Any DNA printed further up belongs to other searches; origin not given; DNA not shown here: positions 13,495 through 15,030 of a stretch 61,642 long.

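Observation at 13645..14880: Solo Cas4-family nuclease with four transmembrane helices inserted between the first Fe-S cysteine and the catalytic core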

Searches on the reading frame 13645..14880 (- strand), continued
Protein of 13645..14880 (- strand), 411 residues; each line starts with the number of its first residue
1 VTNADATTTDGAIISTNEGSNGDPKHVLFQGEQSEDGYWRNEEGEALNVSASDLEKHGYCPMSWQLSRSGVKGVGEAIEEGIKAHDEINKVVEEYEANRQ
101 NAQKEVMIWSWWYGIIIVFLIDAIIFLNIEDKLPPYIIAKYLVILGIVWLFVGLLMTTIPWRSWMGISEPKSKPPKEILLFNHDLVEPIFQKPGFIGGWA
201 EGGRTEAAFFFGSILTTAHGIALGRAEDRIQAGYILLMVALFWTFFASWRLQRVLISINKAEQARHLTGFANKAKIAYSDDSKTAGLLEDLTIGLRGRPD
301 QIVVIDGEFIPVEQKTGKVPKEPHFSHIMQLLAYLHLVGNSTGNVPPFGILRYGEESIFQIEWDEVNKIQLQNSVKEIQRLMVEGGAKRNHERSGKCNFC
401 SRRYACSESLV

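Call 72: find_homologous_proteins(query=A7, max_evalue=1e-10)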
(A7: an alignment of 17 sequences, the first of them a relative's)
Query A7 (17 sequences) (276 aa, profile of the alignment): 564 proteins with E <= 1e-10 among 8000 candidates; the best 120 are listed.
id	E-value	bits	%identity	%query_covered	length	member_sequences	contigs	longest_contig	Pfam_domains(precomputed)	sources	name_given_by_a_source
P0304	6.5e-104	366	46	78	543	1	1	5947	PF01930.24,PF12705.14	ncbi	-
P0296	9.1e-104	365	47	79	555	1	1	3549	PF01930.24,PF12705.14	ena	-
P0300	1.4e-103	364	46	78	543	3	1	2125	PF01930.24,PF12705.14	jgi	jgi:CRISPR-associated exonuclease Cas4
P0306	1.8e-103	364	46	83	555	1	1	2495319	PF01930.24,PF12705.14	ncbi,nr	ncbi:MAG: CRISPR-associated protein Cas4 [Thermoplasmata archaeon]|nr:MAG: CRISPR-associated protein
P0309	5.2e-102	359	47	86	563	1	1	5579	PF01930.24,PF12705.14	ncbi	-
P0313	6.4e-102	359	44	84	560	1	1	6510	PF01930.24,PF12705.14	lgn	-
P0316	7.0e-102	359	47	85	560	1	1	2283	PF01930.24,PF12705.14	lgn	-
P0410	7.4e-102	359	47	79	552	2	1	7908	PF01930.24,PF12705.14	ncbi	ncbi:MAG: CRISPR-associated protein Cas4 [Thermoplasmata archaeon]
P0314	8.3e-102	359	47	78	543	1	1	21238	PF01930.24,PF12705.14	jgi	jgi:CRISPR-associated exonuclease Cas4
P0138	9.2e-102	358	45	88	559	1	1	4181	PF01930.24,PF12705.14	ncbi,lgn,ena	-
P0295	9.4e-102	358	45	76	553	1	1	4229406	PF01930.24,PF12705.14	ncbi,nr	ncbi:MAG: CRISPR-associated protein Cas4 [Thermoplasmata archaeon]|nr:MAG: CRISPR-associated protein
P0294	1.1e-101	358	47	75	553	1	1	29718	PF01930.24,PF12705.14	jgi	jgi:CRISPR-associated exonuclease Cas4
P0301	1.6e-101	358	43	86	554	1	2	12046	PF01930.24,PF12705.14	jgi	jgi:CRISPR-associated exonuclease Cas4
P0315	3.4e-101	357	46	76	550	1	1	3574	PF04893.23,PF01930.24,PF12705.14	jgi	jgi:CRISPR-associated exonuclease Cas4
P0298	5.4e-101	356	49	75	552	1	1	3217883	PF01930.24,PF12705.14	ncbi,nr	ncbi:MAG: CRISPR-associated protein Cas4 [Methanomassiliicoccales archaeon]|nr:MAG: CRISPR-associate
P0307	1.5e-100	354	46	79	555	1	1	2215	PF01930.24,PF12705.14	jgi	jgi:CRISPR-associated exonuclease Cas4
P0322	2.3e-100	354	48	78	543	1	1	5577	PF01930.24,PF12705.14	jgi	jgi:CRISPR-associated exonuclease Cas4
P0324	4.8e-100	353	46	78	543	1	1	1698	PF01930.24,PF12705.14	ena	-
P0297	7.4e-99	349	44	72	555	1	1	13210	PF01930.24,PF12705.14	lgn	-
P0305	2.5e-98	347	53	63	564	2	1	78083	PF01930.24,PF12705.14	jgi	jgi:CRISPR-associated exonuclease Cas4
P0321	3.1e-98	347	45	76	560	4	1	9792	PF01930.24,PF12705.14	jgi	jgi:CRISPR-associated exonuclease Cas4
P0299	1.7e-97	344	45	84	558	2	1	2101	PF01930.24,PF12705.14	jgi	jgi:CRISPR-associated protein Cas4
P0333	2.7e-97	344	45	75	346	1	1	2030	PF01930.24,PF12705.14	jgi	jgi:CRISPR-associated exonuclease Cas4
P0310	3.2e-97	344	45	79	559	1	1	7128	PF01930.24,PF12705.14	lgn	-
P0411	8.4e-97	342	46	72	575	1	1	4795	PF01930.24,PF12705.14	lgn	-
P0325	2.9e-96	340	47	79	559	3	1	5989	PF01930.24,PF12705.14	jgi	-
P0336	5.6e-96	340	40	97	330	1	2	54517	PF01930.24,PF12705.14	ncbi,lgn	ncbi:MAG: CRISPR-associated protein Cas4 [Thermoplasmata archaeon]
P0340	1.8e-95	338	48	78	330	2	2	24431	PF01930.24,PF12705.14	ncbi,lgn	-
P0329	9.3e-95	336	40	97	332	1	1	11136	PF01930.24,PF12705.14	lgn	-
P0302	1.4e-94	335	43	82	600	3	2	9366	PF01930.24,PF12705.14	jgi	jgi:CRISPR-associated exonuclease Cas4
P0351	2.1e-94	334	51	75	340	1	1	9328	PF01930.24,PF12705.14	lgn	-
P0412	5.1e-94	333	44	81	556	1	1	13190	PF01930.24,PF12705.14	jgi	jgi:CRISPR-associated exonuclease Cas4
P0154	1.2e-93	332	100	100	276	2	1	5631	PF01930.24,PF12705.14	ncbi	-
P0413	1.5e-93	332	45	75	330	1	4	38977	PF01930.24,PF12705.14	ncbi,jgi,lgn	-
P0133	3.1e-93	331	41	75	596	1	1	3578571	PF01930.24,PF12705.14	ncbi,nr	ncbi:MAG: CRISPR-associated protein Cas4 [Thermoplasmata archaeon]|nr:MAG: CRISPR-associated protein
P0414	5.3e-93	330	36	97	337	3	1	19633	PF01930.24,PF12705.14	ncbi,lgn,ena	-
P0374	5.7e-93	330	38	96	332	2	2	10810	PF01930.24,PF12705.14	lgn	-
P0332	6.2e-93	330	36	97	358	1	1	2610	PF01930.24,PF12705.14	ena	-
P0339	6.6e-93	329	44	75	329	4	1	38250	PF01930.24,PF12705.14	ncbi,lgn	ncbi:MAG: CRISPR-associated protein Cas4 [Thermoplasmatota archaeon]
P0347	6.8e-93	329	40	96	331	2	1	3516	PF01930.24,PF12705.14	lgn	-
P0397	7.0e-93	329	38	97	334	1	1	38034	PF01930.24,PF12705.14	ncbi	-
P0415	1.9e-92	328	38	97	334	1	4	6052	PF01930.24,PF12705.14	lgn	-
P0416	4.3e-92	327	47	75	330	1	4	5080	PF01930.24,PF12705.14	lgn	-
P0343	8.6e-92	326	47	75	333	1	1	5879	PF01930.24,PF12705.14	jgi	-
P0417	8.9e-92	326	54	61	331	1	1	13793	PF01930.24,PF12705.14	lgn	-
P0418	9.0e-92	326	38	97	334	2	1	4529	PF01930.24,PF12705.14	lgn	-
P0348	9.1e-92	326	48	79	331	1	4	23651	PF01930.24,PF12705.14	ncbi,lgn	ncbi:MAG: CRISPR-associated protein Cas4 [Candidatus Natronoplasma sp.]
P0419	9.5e-92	326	49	76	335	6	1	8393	PF01930.24,PF12705.14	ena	-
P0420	9.7e-92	326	43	75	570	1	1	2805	PF01930.24,PF12705.14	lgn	-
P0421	1.1e-91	325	46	79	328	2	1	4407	PF01930.24,PF12705.14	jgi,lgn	jgi:CRISPR-associated exonuclease Cas4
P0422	1.1e-91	325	38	97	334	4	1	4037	PF01930.24,PF12705.14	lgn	-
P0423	1.3e-91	325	47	75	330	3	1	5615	PF01930.24,PF12705.14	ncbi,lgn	ncbi:MAG: CRISPR-associated protein Cas4 [Thermoplasmatota archaeon]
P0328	1.5e-91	325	55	62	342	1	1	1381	PF01930.24,PF12705.14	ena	-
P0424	1.7e-91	325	38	97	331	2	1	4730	PF01930.24,PF12705.14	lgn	-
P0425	2.2e-91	324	48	75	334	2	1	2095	PF01930.24,PF12705.14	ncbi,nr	ncbi:MAG: CRISPR-associated protein Cas4 [Euryarchaeota archaeon]|nr:CRISPR-associated protein Cas4 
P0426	2.2e-91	324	38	99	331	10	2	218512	PF01930.24,PF12705.14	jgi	jgi:CRISPR-associated exonuclease Cas4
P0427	3.3e-91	324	51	72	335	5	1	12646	PF01930.24,PF12705.14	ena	-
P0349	3.3e-91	324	45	75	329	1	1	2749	PF01930.24,PF12705.14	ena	-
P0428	3.3e-91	324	42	96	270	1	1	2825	PF01930.24,PF12705.14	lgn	-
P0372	4.2e-91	324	47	75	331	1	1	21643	PF01930.24,PF12705.14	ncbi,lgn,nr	ncbi:MAG: CRISPR-associated protein Cas4 [Candidatus Thermoplasmatota archaeon]|nr:CRISPR-associated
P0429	4.4e-91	323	47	75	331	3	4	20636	PF01930.24,PF12705.14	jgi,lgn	jgi:CRISPR-associated exonuclease Cas4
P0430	4.5e-91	323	35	97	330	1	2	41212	PF01930.24,PF12705.14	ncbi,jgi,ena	-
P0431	4.8e-91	323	39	97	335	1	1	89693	PF01930.24,PF12705.14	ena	-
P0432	4.9e-91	323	37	97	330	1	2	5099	PF01930.24,PF12705.14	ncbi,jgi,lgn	-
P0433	5.5e-91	323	40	96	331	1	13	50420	PF01930.24,PF12705.14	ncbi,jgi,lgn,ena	-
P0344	5.6e-91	323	45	75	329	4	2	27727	PF01930.24,PF12705.14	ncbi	-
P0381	6.3e-91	323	37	97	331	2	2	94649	PF01930.24,PF12705.14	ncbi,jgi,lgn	-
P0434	7.9e-91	323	37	96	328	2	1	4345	PF01930.24,PF12705.14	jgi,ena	-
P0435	8.3e-91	323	35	97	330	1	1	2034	PF01930.24,PF12705.14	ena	-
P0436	1.0e-90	322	38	97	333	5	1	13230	PF01930.24,PF12705.14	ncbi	-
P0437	1.1e-90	322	38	97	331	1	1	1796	PF01930.24,PF12705.14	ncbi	-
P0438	1.2e-90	322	39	97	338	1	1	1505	PF01930.24,PF12705.14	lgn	-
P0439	1.2e-90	322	41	96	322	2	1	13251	PF01930.24,PF12705.14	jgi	-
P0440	1.4e-90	322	49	75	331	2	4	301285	PF01930.24,PF12705.14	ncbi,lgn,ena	ncbi:MAG TPA: CRISPR-associated protein Cas4 [Thermoplasmata archaeon]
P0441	1.5e-90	322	40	96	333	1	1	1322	PF01930.24,PF12705.14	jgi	jgi:CRISPR-associated exonuclease Cas4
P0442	1.6e-90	322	64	100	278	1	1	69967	PF01930.24,PF12705.14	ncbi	-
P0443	1.8e-90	321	48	73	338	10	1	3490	PF01930.24,PF12705.14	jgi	-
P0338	2.0e-90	321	36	97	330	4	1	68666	PF01930.24,PF12705.14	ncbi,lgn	ncbi:MAG: CRISPR-associated protein Cas4 [Candidatus Saliniplasma sp.]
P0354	2.1e-90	321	38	96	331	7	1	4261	PF01930.24,PF12705.14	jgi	jgi:CRISPR-associated exonuclease Cas4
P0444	2.2e-90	321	48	75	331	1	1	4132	PF01930.24,PF12705.14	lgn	-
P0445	2.5e-90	321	39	96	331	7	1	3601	PF01930.24,PF12705.14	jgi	jgi:CRISPR-associated exonuclease Cas4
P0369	2.7e-90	321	38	97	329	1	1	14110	PF01930.24,PF12705.14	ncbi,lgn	-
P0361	2.9e-90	321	44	75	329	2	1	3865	PF01930.24,PF12705.14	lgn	-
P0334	3.0e-90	321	42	76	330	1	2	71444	PF01930.24,PF12705.14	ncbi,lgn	ncbi:MAG: CRISPR-associated protein Cas4 [Candidatus Saliniplasma sp.]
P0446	3.0e-90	321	47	75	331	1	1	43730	PF01930.24,PF12705.14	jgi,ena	-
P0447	3.1e-90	321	43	75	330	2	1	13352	PF01930.24,PF12705.14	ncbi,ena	-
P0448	3.3e-90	321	39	96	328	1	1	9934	PF01930.24,PF12705.14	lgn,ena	-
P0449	4.1e-90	320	46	75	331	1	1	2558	PF01930.24,PF12705.14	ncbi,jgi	jgi:CRISPR-associated exonuclease Cas4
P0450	4.7e-90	320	38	98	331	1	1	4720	PF01930.24,PF12705.14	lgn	-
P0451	4.7e-90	320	36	97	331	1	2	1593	PF01930.24,PF12705.14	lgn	-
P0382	5.0e-90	320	38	97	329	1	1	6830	PF01930.24,PF12705.14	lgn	-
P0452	5.2e-90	320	41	97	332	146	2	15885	PF01930.24,PF12705.14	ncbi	-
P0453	5.3e-90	320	38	96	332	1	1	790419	PF01930.24,PF12705.14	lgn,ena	-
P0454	5.5e-90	320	38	98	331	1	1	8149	PF01930.24,PF12705.14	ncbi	-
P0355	5.7e-90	320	46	75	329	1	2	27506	PF01930.24,PF12705.14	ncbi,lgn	-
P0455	5.7e-90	320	43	97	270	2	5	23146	PF01930.24,PF12705.14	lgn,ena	-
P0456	8.4e-90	319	38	97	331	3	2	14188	PF01930.24,PF12705.14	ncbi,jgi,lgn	-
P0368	9.2e-90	319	51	75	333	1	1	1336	PF01930.24,PF12705.14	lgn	-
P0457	9.8e-90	319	40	96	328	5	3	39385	PF01930.24,PF12705.14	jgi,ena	-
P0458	1.1e-89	319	46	75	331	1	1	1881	PF01930.24,PF12705.14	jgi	jgi:CRISPR-associated exonuclease Cas4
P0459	1.1e-89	319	37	96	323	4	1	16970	PF01930.24,PF12705.14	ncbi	-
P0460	1.3e-89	319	39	100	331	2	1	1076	PF01930.24,PF12705.14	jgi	jgi:CRISPR-associated exonuclease Cas4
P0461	1.3e-89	319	63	100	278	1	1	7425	PF01930.24,PF12705.14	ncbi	-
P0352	1.4e-89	319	47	75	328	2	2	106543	PF01930.24,PF12705.14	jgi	-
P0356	1.5e-89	318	41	96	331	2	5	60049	PF01930.24,PF12705.14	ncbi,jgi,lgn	-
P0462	1.7e-89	318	39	96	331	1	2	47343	PF01930.24,PF12705.14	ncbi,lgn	-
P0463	1.8e-89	318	61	100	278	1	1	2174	PF01930.24,PF12705.14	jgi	jgi:CRISPR-associated exonuclease Cas4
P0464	1.9e-89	318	37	97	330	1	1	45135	PF01930.24,PF12705.14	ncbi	ncbi:MAG: CRISPR-associated protein Cas4 [Thermoplasmata archaeon]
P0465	2.0e-89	318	38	98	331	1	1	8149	PF01930.24,PF12705.14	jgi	jgi:CRISPR-associated exonuclease Cas4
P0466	2.3e-89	318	48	75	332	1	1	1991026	PF01930.24,PF12705.14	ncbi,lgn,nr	ncbi:MAG: PD-(D/E)XK nuclease family protein [Methanobacteriota archaeon]|nr:MAG: PD-(D/E)XK nucleas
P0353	2.5e-89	318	46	75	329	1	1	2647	PF01930.24,PF12705.14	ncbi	-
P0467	2.7e-89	318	43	78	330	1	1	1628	PF01930.24,PF12705.14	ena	-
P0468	3.1e-89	317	47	75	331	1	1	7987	PF01930.24,PF12705.14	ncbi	-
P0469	3.4e-89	317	36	97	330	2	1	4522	PF01930.24,PF12705.14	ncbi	-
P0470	3.4e-89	317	35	96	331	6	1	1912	PF01930.24,PF12705.14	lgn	-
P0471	3.9e-89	317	67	100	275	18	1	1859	PF01930.24,PF12705.14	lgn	-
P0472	3.9e-89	317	45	96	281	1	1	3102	PF01930.24,PF12705.14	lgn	-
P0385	4.0e-89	317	35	97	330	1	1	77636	PF01930.24,PF12705.14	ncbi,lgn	-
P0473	4.1e-89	317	34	97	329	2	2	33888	PF01930.24,PF12705.14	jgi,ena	-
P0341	4.2e-89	317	48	75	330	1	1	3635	PF01930.24,PF12705.14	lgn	-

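Call 73: find_encoding_contigs(protein=P0442, flank=6000, max_places=2)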
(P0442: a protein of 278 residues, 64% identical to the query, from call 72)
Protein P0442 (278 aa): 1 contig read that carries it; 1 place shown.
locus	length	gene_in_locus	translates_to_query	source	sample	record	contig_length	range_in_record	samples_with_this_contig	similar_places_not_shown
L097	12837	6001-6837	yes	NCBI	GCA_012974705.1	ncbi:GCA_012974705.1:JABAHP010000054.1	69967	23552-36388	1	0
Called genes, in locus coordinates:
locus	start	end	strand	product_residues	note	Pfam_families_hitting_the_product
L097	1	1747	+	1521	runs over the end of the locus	PF17957:Big_7 (faint), PF19077:Big_13 (faint), PF13229:Beta_helix (weak), PF17936:Big_6 (faint), PF09136:Glucodextran_B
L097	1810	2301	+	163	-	PF08327:AHSA1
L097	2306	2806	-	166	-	PF05763:DUF835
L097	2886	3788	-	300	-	PF02775:TPP_enzyme_C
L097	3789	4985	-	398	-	PF01855:POR_N, PF02780:Transketolase_C (weak), PF17147:PFOR_II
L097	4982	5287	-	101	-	PF25160:LdpA_Fe-S-bd (faint), PF00037:Fer4 (weak), PF12797:Fer4_2 (faint), PF13237:Fer4_10, PF14697:Fer4_21, PF12838:Fer4_7 (weak), PF13187:Fer4_9 (weak), PF00037:Fer4 (weak), +2 more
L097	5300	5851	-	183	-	PF01558:POR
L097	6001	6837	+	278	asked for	PF12705:PDDEXK_1, PF01930:Cas_Cas4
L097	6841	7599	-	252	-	PF02146:SIR2, PF00205:TPP_enzyme_M (weak)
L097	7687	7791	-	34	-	PF13717:Zn_ribbon_4 (weak), PF27353:MJ0401 (weak)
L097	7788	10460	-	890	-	-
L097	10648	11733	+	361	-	PF00753:Lactamase_B (weak), PF00581:Rhodanese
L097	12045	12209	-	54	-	-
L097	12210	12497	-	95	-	-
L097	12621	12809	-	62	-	-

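Call 82: search_protein_families(library=padloc, proteins=[window:13645-14880:-, P0153, P0295, P0154, L008:7659-8018:-, L008:8015-8440:-], max_evalue=0.01)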
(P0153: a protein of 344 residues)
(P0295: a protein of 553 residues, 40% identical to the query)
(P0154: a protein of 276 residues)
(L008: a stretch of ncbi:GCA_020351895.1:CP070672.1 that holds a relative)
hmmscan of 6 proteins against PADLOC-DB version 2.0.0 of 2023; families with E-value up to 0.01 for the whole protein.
window:13645-14880:- (411 aa): 15 families
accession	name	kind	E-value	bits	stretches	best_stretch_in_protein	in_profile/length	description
PDLC01250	Cas4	-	3.6e-20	70.9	1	280-406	50-167/168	"CAS-I,CAS-II,CAS-III,CAS-IV,CAS-V,CAS-VI; acquisition_associated"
PDLC00944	Cas4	-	2.3e-19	68.3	1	295-406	66-176/177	Cas4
PDLC00943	Cas4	-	5.1e-17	60.4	1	289-407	62-179/180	CRISPR-associated protein Cas4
PDLC01447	Cas4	-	9.3e-14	50.2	1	273-408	46-159/161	"CAS-I,CAS-II,CAS-III,CAS-IV,CAS-V,CAS-VI; acquisition_associated"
PDLC00060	DruK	-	3.1e-10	37.9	1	288-407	136-260/347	PD-(D/E)XK nuclease superfamily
PDLC01611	Cas4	-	4.4e-10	38.1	1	292-406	49-156/158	"CAS-I,CAS-II,CAS-III,CAS-IV,CAS-V,CAS-VI; acquisition_associated"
PDLC02034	Cas4d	-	2.8e-09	34.9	1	293-406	70-180/192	-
PDLC00059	DruK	-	3.8e-09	34.2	1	282-407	113-235/326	PD-(D/E)XK nuclease superfamily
PDLC02083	Cas4_II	-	3e-07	29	1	288-402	68-179/186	-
PDLC02067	Cas1b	-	4e-07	27.2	1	280-401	42-169/533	-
PDLC01773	Cas4c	-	1.6e-06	25.7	1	292-407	83-194/229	-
PDLC01747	Cas1g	-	1.9e-06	24.8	1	283-406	51-176/523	-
PDLC02035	Cas4d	-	4e-06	24.4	1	287-406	57-174/196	-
PDLC01771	Cas4b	-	0.00029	19.1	1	324-406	78-158/162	-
PDLC02085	Cas4a2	-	0.0003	19.2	1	313-409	75-164/166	-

P0153 (344 aa): 16 families
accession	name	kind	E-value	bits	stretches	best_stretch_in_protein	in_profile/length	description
PDLC00944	Cas4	-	8.3e-20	69.7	1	188-340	36-177/177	Cas4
PDLC01250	Cas4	-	1.7e-18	65.4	1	198-339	50-167/168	"CAS-I,CAS-II,CAS-III,CAS-IV,CAS-V,CAS-VI; acquisition_associated"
PDLC00943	Cas4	-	1.4e-17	62.3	1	201-340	45-179/180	CRISPR-associated protein Cas4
PDLC01447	Cas4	-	3.6e-17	61.3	2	198-341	33-159/161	"CAS-I,CAS-II,CAS-III,CAS-IV,CAS-V,CAS-VI; acquisition_associated"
PDLC02034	Cas4d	-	5.4e-16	56.8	1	205-339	58-180/192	-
PDLC02035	Cas4d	-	3.2e-14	50.8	1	173-339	20-174/196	-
PDLC01773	Cas4c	-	4e-13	47.3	1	211-340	78-194/229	-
PDLC01611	Cas4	-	3.5e-12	44.9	1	186-339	23-156/158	"CAS-I,CAS-II,CAS-III,CAS-IV,CAS-V,CAS-VI; acquisition_associated"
PDLC02083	Cas4_II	-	1.2e-10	40.1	1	208-342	64-186/186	-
PDLC00060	DruK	-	8.2e-09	33.2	1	192-334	116-254/347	PD-(D/E)XK nuclease superfamily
PDLC00059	DruK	-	1.5e-08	32.2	1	206-339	113-234/326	PD-(D/E)XK nuclease superfamily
PDLC02067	Cas1b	-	6.9e-07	26.4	1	208-334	46-169/533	-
PDLC01747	Cas1g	-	1.7e-05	21.6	0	211-339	55-176/523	-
PDLC00058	DruK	-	2.1e-05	21.4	1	207-269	144-210/388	PD-(D/E)XK nuclease superfamily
PDLC02087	Cas4b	-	2.5e-05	22.5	1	208-339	64-188/189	-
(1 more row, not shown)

P0295 (553 aa): 20 families
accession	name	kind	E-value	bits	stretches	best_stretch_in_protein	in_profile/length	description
PDLC00943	Cas4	-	6e-25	86.2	2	415-549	40-179/180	CRISPR-associated protein Cas4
PDLC01250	Cas4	-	1e-23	82.5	1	426-549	50-168/168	"CAS-I,CAS-II,CAS-III,CAS-IV,CAS-V,CAS-VI; acquisition_associated"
PDLC00944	Cas4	-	2.7e-23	81.1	1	428-549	57-177/177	Cas4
PDLC01447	Cas4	-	1.4e-21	75.6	2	407-551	27-160/161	"CAS-I,CAS-II,CAS-III,CAS-IV,CAS-V,CAS-VI; acquisition_associated"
PDLC02034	Cas4d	-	1.5e-21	74.9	2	424-548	58-180/192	-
PDLC01611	Cas4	-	6.6e-16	57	1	426-548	44-156/158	"CAS-I,CAS-II,CAS-III,CAS-IV,CAS-V,CAS-VI; acquisition_associated"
PDLC01773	Cas4c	-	1.6e-15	55.1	1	430-550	78-195/229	-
PDLC02035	Cas4d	-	5.6e-15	53.3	1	430-548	57-174/196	-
PDLC02083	Cas4_II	-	5.7e-12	44.4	1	431-549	68-184/186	-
PDLC02067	Cas1b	-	1.8e-10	38.2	1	428-548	47-174/533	-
PDLC01747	Cas1g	-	2.1e-10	37.8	1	430-548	55-176/523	-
PDLC00059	DruK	-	1.4e-09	35.6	1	427-548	115-234/326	PD-(D/E)XK nuclease superfamily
PDLC00060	DruK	-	5e-09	34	1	430-548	135-259/347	PD-(D/E)XK nuclease superfamily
PDLC02087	Cas4b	-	1.2e-06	26.7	1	423-548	60-188/189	-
PDLC01775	Cas4c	-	1.8e-05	23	1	452-548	12-108/131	-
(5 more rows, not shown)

P0154 (276 aa): 17 families
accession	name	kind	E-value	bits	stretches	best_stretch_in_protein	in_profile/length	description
PDLC00943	Cas4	-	5.8e-22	76.5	2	152-271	60-178/180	CRISPR-associated protein Cas4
PDLC00944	Cas4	-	1.1e-20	72.6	1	153-271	60-176/177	Cas4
PDLC01250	Cas4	-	5.3e-20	70.4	1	152-271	54-167/168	"CAS-I,CAS-II,CAS-III,CAS-IV,CAS-V,CAS-VI; acquisition_associated"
PDLC02034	Cas4d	-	1.8e-18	64.9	1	152-272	64-181/192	-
PDLC01447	Cas4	-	5e-17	60.8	1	11-273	4-159/161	"CAS-I,CAS-II,CAS-III,CAS-IV,CAS-V,CAS-VI; acquisition_associated"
PDLC01773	Cas4c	-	2.5e-16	57.8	1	153-273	79-195/229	-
PDLC02035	Cas4d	-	1.6e-14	51.8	1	153-271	58-174/196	-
PDLC01611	Cas4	-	4.6e-12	44.5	1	164-271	55-156/158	"CAS-I,CAS-II,CAS-III,CAS-IV,CAS-V,CAS-VI; acquisition_associated"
PDLC02083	Cas4_II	-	7.1e-12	44.1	1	150-274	65-186/186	-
PDLC01747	Cas1g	-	4.3e-09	33.5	1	153-271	56-176/523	-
PDLC00060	DruK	-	2.2e-06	25.3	1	155-265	138-253/347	PD-(D/E)XK nuclease superfamily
PDLC02067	Cas1b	-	2.2e-06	24.8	1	153-271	50-174/533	-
PDLC00059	DruK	-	2.5e-06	24.9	1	149-272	115-235/326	PD-(D/E)XK nuclease superfamily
PDLC02085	Cas4a2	-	0.00019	19.8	1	153-271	56-161/166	-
PDLC01775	Cas4c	-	0.00033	18.9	1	175-271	13-108/131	-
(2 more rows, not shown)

L008:7659-8018:- (119 aa): 0 families

L008:8015-8440:- (141 aa): 0 families
